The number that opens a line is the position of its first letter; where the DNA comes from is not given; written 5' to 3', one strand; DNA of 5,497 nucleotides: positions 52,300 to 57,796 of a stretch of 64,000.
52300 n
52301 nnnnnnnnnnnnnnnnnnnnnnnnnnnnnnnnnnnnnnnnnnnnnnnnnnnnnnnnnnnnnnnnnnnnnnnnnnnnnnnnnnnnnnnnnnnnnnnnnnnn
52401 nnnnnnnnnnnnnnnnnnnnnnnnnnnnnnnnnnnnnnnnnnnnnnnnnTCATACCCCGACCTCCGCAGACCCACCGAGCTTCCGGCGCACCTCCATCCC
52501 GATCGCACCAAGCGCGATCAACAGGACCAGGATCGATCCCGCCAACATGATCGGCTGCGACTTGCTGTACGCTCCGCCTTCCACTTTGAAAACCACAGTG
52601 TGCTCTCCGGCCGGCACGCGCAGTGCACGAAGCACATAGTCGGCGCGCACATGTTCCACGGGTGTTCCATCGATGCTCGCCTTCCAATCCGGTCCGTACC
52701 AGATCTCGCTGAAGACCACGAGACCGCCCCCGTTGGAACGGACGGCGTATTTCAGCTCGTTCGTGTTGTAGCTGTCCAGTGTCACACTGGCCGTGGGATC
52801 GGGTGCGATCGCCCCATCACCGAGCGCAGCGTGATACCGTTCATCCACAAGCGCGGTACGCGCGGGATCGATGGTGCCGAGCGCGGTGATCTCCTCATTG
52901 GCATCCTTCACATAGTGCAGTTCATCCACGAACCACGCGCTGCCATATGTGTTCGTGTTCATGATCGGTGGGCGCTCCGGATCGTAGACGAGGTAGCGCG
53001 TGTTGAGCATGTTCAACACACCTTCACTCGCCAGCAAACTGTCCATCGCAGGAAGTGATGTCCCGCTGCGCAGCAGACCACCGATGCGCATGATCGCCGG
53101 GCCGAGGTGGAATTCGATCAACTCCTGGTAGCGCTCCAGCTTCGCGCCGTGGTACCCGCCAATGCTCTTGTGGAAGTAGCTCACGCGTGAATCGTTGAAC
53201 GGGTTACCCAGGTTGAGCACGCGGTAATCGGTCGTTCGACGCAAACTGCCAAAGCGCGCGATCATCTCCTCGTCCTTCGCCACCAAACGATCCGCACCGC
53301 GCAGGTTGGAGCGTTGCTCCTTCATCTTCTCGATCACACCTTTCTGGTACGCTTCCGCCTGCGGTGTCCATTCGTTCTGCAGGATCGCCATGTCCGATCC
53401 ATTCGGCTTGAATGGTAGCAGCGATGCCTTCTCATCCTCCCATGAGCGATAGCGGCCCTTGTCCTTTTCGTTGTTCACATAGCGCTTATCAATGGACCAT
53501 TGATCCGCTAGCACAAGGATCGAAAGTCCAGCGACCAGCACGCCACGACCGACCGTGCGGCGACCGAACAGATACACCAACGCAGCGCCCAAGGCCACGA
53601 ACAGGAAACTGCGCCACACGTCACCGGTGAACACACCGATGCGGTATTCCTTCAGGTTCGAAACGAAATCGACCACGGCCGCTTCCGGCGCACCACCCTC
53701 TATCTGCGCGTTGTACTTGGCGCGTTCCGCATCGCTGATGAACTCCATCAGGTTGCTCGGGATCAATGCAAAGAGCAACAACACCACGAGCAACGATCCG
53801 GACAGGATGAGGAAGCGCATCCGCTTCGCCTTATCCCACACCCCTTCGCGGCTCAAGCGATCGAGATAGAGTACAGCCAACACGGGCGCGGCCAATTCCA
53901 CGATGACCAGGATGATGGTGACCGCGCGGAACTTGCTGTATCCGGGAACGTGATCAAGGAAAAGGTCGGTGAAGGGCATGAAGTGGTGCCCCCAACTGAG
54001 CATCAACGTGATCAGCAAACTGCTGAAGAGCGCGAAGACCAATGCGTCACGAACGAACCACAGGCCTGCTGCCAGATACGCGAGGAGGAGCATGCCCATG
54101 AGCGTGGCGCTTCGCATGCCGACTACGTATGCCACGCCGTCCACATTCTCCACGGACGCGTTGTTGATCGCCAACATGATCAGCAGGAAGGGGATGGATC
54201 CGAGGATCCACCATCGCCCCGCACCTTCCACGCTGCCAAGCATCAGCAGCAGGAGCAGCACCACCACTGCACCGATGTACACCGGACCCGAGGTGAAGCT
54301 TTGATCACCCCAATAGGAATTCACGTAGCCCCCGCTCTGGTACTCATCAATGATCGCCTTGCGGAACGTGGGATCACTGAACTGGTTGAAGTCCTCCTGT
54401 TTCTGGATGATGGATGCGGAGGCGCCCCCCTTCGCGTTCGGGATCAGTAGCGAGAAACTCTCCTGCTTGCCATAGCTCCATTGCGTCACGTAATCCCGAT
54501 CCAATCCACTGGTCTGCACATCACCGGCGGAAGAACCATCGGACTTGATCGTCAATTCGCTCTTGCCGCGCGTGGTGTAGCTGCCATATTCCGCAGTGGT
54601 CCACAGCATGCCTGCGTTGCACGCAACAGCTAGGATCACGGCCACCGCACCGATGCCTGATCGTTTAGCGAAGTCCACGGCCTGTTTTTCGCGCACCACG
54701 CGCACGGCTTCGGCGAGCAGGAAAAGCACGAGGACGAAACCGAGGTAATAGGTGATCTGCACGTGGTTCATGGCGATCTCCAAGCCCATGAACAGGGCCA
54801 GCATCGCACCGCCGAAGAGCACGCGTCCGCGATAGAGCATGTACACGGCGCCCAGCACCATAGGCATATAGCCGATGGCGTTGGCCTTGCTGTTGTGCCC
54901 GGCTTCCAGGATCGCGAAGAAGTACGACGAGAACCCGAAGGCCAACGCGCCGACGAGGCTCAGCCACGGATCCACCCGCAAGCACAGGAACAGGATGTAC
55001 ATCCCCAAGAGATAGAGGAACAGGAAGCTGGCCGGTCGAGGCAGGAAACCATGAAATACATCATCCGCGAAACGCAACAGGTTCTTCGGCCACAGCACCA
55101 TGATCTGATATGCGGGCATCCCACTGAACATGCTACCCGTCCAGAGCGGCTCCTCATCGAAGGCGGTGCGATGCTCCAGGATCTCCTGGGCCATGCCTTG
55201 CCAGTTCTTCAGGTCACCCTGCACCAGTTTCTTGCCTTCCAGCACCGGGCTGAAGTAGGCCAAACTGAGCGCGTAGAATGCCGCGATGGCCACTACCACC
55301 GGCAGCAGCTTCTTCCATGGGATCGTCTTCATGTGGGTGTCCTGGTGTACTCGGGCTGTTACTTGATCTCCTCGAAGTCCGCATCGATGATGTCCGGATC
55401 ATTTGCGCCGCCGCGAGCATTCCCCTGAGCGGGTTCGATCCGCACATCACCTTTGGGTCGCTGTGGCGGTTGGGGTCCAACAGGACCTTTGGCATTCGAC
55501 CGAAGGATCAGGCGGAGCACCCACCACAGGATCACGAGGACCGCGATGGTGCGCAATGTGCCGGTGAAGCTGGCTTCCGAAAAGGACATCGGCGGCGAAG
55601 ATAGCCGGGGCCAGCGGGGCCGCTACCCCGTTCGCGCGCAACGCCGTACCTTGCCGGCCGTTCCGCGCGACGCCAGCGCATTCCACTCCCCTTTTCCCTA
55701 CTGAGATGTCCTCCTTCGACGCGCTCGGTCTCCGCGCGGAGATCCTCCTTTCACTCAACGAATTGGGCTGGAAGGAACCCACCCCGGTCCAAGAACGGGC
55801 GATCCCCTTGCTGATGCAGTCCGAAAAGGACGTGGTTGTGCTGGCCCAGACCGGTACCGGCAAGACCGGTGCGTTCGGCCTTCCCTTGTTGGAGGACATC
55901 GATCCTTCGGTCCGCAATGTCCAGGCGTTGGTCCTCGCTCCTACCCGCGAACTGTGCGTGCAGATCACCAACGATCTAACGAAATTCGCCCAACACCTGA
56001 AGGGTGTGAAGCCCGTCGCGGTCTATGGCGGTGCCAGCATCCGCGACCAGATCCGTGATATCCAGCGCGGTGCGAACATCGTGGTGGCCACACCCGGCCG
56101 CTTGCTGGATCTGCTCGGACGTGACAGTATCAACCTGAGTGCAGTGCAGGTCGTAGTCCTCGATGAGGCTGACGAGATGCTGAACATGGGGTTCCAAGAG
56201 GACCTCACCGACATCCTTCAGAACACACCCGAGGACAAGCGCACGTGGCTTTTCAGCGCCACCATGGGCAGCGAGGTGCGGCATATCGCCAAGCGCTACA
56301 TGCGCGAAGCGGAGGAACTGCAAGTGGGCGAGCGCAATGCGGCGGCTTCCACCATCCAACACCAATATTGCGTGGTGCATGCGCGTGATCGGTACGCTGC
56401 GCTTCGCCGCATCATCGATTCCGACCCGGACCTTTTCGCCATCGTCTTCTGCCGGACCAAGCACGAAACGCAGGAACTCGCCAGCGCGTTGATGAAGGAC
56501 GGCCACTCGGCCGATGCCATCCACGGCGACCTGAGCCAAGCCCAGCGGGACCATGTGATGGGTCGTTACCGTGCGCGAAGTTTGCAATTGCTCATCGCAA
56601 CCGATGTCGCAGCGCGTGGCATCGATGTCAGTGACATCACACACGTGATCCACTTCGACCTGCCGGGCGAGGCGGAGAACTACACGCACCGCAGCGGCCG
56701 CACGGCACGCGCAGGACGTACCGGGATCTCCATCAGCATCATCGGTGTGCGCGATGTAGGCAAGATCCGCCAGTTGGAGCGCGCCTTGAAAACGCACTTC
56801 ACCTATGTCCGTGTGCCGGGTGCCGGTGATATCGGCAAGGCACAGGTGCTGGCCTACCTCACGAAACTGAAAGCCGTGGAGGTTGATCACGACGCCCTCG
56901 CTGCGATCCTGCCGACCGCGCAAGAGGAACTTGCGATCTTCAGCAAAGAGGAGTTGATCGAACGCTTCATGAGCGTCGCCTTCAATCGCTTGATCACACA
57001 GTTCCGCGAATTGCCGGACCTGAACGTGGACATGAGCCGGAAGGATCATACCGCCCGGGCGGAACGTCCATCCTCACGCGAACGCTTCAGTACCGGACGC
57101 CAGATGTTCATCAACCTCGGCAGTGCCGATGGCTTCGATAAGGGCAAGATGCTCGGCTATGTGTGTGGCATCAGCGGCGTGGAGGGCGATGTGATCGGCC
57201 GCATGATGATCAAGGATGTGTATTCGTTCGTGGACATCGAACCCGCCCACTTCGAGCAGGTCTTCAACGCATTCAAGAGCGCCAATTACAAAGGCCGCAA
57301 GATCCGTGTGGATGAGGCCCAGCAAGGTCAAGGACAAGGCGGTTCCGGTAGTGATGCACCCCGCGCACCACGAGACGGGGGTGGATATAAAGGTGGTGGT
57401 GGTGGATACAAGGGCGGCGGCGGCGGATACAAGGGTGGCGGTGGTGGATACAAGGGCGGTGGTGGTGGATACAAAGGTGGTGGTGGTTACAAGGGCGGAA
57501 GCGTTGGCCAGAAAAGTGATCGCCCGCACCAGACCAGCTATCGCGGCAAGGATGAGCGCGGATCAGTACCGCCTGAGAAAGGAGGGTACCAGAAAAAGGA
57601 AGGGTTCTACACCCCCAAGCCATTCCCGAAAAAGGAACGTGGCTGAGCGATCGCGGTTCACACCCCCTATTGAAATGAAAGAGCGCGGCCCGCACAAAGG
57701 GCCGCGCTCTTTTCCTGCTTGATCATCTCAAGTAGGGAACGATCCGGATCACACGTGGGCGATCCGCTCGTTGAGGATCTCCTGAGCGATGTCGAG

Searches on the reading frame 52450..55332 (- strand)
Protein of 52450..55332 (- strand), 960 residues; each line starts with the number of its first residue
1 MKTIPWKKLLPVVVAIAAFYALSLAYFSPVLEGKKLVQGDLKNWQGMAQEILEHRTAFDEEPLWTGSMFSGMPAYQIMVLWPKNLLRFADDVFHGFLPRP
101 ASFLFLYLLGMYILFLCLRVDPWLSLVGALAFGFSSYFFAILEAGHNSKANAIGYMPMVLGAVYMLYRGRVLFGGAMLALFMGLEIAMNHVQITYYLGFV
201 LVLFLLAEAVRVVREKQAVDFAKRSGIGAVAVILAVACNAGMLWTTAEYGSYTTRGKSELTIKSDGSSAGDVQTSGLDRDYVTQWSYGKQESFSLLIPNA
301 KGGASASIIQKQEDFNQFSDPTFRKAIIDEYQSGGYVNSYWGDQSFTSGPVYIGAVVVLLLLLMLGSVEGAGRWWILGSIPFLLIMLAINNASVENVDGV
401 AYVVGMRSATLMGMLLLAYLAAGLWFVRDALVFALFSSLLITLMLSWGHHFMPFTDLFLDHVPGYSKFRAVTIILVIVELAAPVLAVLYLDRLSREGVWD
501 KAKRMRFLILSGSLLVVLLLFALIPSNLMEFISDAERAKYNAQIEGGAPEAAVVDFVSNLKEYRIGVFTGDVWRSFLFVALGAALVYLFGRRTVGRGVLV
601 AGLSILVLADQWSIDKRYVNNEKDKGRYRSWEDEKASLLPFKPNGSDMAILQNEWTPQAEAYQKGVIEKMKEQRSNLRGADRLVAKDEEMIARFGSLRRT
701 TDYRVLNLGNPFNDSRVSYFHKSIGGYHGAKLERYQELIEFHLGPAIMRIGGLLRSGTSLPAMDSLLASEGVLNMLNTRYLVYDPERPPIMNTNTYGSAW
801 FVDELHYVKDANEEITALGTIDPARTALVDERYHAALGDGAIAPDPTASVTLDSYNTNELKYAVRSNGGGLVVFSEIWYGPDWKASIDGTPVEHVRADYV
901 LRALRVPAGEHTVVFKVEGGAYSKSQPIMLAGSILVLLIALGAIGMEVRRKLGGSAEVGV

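Call 3: search_protein_families(library=pfam, proteins=[window:52450-55332:-], max_evalue=0.01)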
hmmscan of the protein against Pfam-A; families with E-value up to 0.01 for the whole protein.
window:52450-55332:- (960 aa): 1 family
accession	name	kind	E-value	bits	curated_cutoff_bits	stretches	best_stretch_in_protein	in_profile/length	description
PF09586.16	YfhO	-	0.00028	19.8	28.5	1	849-916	755-822/835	Bacterial membrane protein YfhO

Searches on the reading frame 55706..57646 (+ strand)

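Call 3: search_protein_families(library=pfam, proteins=[window:55706-57646:+], max_evalue=0.01)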
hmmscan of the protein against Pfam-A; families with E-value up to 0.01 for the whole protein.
window:55706-57646:+ (646 aa): 4 families
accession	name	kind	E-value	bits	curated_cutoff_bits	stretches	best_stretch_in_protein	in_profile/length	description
PF00270.35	DEAD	-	8.5e-48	162.7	26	1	26-192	1-165/167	DEAD/DEAH box helicase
PF00271.37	Helicase_C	-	5.3e-29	101.1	23.5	1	230-337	3-110/110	Helicase conserved C-terminal domain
PF03880.21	DbpA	-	8.3e-18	64.6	25.6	1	467-535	2-70/72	DbpA RNA binding domain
PF04851.21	ResIII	-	3e-07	30.9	22.5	1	24-161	3-140/164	Type III restriction enzyme, res subunit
